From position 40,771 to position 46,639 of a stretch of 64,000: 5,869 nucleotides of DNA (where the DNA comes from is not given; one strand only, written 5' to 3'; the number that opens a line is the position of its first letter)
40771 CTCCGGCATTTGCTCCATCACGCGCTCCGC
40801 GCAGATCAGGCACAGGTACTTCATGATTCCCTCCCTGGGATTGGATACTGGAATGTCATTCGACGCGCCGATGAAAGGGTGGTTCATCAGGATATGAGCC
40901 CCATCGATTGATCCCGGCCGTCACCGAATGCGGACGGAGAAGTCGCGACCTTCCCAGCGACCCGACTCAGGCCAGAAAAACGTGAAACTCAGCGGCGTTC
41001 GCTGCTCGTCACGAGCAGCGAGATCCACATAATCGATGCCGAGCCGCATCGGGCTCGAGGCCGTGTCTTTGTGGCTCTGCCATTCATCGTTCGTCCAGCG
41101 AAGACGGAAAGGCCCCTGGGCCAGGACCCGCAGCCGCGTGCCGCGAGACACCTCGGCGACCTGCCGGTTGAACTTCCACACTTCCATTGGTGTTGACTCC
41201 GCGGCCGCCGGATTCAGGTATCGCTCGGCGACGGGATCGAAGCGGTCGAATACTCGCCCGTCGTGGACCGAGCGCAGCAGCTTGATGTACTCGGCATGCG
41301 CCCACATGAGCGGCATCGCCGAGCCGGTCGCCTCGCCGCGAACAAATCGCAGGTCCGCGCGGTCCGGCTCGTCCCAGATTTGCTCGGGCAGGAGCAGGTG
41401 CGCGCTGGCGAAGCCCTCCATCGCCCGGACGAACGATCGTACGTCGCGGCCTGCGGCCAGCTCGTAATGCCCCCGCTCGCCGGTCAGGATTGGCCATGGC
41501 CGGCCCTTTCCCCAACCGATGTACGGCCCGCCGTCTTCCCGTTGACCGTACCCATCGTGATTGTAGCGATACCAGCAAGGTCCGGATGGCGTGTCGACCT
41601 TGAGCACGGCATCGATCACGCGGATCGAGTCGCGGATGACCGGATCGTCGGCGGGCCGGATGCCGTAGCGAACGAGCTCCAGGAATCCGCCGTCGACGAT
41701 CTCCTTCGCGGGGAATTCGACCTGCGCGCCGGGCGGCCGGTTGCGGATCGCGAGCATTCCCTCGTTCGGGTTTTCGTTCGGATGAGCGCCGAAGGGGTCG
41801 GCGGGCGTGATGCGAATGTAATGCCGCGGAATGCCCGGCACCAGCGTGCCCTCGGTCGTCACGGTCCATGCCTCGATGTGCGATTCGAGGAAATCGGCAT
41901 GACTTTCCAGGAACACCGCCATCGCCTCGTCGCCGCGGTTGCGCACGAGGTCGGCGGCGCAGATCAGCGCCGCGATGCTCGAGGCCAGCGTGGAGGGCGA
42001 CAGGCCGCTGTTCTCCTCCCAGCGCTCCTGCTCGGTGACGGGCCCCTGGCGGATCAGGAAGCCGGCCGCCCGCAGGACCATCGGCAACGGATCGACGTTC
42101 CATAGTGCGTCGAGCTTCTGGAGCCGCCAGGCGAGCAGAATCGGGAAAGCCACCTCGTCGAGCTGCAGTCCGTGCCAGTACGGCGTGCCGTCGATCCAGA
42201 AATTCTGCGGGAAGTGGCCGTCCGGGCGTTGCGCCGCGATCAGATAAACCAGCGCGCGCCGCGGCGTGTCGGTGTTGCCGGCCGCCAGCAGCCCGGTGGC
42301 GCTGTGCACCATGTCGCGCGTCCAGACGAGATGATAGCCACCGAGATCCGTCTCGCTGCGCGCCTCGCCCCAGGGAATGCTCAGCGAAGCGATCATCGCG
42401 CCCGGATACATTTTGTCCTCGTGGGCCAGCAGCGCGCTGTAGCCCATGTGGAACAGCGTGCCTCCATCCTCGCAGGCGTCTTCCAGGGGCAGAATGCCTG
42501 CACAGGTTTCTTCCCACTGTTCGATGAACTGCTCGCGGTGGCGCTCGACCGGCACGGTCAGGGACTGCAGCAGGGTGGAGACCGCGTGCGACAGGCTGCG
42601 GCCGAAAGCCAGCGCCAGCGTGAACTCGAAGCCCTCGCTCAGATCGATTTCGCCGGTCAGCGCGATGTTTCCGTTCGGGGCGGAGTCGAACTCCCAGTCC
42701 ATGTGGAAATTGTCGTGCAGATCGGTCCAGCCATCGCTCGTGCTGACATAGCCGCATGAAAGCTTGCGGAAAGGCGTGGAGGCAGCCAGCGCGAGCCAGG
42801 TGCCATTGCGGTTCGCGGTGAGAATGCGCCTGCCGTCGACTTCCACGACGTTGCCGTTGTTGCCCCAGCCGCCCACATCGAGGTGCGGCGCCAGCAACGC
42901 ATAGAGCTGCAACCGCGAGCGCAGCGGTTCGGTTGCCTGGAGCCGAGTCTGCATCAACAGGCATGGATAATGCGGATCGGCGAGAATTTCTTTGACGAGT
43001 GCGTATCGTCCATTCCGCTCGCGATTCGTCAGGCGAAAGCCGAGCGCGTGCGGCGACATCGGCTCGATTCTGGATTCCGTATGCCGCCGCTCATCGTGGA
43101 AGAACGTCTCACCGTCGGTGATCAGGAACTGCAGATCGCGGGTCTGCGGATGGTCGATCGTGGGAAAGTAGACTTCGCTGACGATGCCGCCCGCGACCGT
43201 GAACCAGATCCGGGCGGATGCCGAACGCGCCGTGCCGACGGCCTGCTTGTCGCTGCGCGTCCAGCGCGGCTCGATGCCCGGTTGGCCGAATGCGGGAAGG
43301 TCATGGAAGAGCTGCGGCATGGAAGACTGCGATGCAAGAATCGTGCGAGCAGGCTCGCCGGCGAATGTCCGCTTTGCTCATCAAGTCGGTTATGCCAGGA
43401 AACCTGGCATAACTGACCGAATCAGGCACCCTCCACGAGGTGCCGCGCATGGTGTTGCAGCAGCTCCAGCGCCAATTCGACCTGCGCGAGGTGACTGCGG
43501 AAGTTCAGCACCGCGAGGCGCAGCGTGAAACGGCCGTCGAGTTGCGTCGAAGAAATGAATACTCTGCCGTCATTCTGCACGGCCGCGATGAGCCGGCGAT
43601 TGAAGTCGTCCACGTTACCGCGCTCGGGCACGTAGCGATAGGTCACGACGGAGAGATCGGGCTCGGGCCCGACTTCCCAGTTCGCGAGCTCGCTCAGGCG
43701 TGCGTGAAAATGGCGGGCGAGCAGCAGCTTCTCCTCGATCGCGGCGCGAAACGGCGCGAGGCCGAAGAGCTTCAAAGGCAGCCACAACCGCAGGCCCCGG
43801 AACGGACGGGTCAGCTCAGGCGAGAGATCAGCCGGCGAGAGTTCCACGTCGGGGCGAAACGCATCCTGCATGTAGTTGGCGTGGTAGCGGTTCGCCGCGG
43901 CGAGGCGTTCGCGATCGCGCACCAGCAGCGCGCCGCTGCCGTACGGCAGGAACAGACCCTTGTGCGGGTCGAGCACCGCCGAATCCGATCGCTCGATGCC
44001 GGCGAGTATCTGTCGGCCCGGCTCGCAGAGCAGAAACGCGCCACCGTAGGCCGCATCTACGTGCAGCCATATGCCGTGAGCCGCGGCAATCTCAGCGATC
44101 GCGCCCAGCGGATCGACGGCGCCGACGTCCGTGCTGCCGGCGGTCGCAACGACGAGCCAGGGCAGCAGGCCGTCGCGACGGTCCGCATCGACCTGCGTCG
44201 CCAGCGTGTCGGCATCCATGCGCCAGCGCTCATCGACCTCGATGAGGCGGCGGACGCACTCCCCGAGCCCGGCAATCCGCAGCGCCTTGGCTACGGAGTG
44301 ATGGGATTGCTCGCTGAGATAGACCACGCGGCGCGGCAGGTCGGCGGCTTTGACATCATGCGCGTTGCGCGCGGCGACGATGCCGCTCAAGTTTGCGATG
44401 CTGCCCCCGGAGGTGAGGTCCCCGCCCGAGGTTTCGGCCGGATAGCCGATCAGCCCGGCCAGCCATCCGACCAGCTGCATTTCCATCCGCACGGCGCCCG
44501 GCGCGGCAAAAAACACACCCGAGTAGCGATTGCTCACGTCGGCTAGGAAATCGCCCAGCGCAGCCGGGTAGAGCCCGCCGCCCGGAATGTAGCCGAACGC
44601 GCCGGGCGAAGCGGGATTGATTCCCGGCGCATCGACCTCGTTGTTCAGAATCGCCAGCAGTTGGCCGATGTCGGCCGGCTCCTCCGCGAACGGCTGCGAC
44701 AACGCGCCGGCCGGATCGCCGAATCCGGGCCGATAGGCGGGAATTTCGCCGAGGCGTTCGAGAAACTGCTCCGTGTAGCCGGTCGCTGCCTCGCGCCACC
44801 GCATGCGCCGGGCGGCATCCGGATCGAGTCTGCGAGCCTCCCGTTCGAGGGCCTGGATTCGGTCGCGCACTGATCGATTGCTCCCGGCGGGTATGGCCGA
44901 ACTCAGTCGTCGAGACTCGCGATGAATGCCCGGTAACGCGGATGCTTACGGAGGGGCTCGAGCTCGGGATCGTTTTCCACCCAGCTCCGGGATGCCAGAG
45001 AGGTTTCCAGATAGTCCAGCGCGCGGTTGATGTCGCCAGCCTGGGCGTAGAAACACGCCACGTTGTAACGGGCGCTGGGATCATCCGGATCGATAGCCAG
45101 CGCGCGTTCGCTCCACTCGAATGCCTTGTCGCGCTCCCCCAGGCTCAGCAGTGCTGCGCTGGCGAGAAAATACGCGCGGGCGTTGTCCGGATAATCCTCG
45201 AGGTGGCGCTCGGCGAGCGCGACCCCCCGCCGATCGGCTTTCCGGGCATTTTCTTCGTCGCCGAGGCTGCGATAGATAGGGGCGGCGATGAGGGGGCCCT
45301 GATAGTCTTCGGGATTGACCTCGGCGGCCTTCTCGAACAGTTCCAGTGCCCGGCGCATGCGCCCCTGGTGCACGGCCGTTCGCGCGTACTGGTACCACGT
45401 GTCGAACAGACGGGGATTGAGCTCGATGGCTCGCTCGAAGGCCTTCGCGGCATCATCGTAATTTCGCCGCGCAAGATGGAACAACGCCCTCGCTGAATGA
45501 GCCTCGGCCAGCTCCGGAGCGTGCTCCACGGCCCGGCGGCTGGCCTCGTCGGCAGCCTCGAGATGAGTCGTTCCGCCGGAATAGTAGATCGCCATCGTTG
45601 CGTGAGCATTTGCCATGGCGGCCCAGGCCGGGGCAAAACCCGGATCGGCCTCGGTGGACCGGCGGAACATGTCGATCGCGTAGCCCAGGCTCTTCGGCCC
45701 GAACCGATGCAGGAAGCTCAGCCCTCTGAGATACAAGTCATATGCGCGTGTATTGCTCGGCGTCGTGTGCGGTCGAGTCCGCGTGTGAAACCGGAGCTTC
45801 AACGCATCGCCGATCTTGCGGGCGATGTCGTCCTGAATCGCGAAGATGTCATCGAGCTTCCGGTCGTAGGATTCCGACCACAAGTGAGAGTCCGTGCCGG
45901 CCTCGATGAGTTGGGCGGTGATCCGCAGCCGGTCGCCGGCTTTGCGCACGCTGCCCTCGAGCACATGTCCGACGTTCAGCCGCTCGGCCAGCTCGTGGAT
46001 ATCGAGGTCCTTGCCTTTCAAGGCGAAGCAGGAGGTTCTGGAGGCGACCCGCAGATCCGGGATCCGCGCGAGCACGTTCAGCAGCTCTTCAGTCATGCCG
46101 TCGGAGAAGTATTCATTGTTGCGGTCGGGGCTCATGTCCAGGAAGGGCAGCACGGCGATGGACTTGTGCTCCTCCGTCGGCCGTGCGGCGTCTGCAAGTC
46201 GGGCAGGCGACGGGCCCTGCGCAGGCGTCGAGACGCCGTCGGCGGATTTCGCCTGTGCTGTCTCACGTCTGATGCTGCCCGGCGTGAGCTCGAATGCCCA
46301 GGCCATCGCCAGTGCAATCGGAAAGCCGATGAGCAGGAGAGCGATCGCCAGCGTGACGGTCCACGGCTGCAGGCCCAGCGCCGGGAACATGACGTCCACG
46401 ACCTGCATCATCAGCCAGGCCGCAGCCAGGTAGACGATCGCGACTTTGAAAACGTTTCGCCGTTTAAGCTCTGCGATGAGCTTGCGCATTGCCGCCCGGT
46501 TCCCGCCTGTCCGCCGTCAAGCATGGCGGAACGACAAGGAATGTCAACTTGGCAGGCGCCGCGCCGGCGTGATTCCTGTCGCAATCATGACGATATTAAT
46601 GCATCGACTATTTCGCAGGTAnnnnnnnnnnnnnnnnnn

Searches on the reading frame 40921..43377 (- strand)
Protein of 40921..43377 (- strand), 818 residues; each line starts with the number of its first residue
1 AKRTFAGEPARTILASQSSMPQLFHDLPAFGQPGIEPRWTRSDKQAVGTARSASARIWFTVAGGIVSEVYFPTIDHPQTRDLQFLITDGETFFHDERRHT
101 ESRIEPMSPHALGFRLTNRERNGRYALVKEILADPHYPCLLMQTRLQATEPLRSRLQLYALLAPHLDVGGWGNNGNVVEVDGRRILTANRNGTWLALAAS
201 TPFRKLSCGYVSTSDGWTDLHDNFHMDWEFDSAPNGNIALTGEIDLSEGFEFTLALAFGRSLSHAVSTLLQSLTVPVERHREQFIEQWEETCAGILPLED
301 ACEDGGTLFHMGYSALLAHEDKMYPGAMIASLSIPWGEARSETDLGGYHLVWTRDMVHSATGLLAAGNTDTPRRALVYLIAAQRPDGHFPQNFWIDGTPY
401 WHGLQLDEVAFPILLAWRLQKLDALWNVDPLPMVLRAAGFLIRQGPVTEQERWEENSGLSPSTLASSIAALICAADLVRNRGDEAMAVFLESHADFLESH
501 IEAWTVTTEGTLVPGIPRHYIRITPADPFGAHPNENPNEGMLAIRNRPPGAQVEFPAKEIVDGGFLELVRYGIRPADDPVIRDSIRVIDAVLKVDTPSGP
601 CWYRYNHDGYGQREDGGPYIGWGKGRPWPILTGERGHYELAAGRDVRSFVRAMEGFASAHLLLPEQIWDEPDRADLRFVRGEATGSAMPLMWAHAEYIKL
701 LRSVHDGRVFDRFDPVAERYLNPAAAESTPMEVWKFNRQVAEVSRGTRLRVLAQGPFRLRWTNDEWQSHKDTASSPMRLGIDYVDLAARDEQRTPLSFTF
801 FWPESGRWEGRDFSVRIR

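Call 62: search_protein_families(library=pfam, proteins=[window:40921-43377:-], max_evalue=0.0001)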
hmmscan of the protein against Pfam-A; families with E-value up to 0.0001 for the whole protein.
window:40921-43377:- (818 aa): 2 families
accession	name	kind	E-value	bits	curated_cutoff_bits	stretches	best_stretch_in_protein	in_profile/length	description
PF09137.17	Glucodextran_N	-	1.6e-99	333.3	24.1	1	29-290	1-260/263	Glucodextranase, domain N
PF00723.27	Glyco_hydro_15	-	6e-35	121.4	22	2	395-700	113-425/427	Glycosyl hydrolases family 15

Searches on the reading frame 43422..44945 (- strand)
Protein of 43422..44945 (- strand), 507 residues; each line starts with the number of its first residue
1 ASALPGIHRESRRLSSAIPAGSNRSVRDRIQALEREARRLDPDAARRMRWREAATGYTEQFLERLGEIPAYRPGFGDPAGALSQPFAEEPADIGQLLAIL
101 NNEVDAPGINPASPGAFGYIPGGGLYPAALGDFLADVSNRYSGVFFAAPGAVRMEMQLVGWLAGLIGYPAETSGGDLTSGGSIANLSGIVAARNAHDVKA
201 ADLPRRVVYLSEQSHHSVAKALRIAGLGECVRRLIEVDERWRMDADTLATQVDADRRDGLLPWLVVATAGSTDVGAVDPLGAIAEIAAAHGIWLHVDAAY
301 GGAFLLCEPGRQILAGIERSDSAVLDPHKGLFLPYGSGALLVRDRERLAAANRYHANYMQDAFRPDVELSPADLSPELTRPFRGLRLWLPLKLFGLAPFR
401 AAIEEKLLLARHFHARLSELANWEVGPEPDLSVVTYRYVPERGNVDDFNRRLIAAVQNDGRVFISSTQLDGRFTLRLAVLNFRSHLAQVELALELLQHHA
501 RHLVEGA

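Call 62: search_protein_families(library=pfam, proteins=[window:43422-44945:-], max_evalue=0.0001)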
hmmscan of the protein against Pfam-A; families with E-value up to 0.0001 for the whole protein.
window:43422-44945:- (507 aa): 2 families
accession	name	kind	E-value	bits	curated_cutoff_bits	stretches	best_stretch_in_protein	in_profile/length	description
PF00282.25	Pyridoxal_deC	-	9.4e-60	202.7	27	1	106-438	31-374/375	Pyridoxal-dependent decarboxylase conserved domain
PF00155.27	Aminotran_1_2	-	1.1e-05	25.3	19.7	1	183-303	69-191/361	Aminotransferase class I and II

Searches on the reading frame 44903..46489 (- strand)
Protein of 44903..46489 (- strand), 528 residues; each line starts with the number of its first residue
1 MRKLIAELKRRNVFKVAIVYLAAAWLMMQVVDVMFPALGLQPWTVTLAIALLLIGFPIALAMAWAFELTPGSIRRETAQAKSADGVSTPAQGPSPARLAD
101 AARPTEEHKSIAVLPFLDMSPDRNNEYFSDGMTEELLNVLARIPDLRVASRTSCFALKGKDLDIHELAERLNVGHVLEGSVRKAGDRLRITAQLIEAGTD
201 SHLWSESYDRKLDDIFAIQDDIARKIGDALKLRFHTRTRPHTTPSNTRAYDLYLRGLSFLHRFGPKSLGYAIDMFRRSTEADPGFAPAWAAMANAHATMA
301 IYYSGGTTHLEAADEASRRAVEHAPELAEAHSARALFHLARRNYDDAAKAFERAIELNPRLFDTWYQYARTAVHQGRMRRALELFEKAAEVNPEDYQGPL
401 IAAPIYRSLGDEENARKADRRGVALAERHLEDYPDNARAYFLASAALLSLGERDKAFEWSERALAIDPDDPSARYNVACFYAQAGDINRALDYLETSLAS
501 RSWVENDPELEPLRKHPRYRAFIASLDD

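Call 62: search_protein_families(library=pfam, proteins=[window:44903-46489:-], max_evalue=0.0001)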
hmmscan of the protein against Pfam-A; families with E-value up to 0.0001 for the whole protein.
window:44903-46489:- (528 aa): 18 families
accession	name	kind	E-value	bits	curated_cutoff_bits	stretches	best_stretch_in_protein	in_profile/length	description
PF13431.12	TPR_17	-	2e-21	74.8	24.4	1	350-382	1-33/34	Tetratricopeptide repeat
PF13181.12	TPR_8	-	9.5e-21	72.6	25.7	0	437-470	1-34/34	Tetratricopeptide repeat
PF07719.23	TPR_2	-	3.2e-18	64.7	27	1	328-360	1-33/34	Tetratricopeptide repeat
PF00515.34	TPR_1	-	3e-17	62.1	27.8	1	328-360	1-33/34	Tetratricopeptide repeat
PF13428.12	TPR_14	-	1.2e-15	56.9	23.5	1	329-370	2-43/44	Tetratricopeptide repeat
PF14559.12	TPR_19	-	2.2e-14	54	25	1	339-395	2-58/68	Tetratricopeptide repeat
PF13371.12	TPR_9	-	2e-13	50.6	35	2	448-500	6-58/73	Tetratricopeptide repeat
PF13424.12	TPR_12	-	8.5e-12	45.5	30.1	1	405-467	12-75/77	Tetratricopeptide repeat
PF13432.12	TPR_16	-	4e-11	43.6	32.7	0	421-471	15-65/65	Tetratricopeptide repeat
PF12895.13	ANAPC3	-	3e-10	40.7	27.2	0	318-388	13-82/82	Anaphase-promoting complex, cyclosome, subunit 3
PF13414.12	TPR_11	-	6.1e-10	39.1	26.8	0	446-482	3-39/42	TPR repeat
PF23914.1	TPR_CcmH_CycH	-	1.2e-09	38.7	42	0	429-486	42-99/158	Cytochrome c-type biogenesis protein H TPR domain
PF13176.12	TPR_7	-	1.4e-08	34.6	27.9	0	335-359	6-30/36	Tetratricopeptide repeat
PF14561.12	TPR_20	-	2.9e-08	34.3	25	0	461-506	12-57/90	Tetratricopeptide repeat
PF13374.12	TPR_10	-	6e-07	29.7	27.5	0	473-501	4-32/42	Tetratricopeptide repeat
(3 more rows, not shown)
